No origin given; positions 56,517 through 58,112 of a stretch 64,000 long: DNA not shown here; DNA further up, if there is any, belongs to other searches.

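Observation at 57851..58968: vapBC-2 cassette inserted between duplicated copies of the murA 5' end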

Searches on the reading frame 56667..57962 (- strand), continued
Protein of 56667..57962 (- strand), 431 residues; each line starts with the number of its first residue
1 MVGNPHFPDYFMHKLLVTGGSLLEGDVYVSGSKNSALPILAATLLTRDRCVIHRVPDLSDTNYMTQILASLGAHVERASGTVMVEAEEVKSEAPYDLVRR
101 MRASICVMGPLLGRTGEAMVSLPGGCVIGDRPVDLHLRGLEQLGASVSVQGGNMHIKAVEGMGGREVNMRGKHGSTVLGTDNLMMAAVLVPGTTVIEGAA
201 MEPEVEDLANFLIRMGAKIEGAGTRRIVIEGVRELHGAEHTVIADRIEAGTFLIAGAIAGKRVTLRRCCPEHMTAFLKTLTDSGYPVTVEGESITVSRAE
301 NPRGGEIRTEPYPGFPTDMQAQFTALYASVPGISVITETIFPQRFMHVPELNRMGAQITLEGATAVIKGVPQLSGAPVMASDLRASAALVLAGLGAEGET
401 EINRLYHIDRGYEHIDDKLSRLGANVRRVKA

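Call 44: find_encoding_contigs(protein=window:56667-57962:-, flank=4000, max_places=10)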
Protein window:56667-57962:- (431 aa): 2 contigs read that carry it; 1 place shown.
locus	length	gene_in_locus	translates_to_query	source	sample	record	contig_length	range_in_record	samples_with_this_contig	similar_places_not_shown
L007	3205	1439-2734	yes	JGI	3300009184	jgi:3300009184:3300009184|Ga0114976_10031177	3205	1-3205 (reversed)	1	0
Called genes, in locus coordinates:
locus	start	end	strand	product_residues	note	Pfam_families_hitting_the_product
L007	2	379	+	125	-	?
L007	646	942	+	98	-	-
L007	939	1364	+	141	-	PF01850:PIN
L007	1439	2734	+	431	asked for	PF00275:EPSP_synthase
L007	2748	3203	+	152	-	?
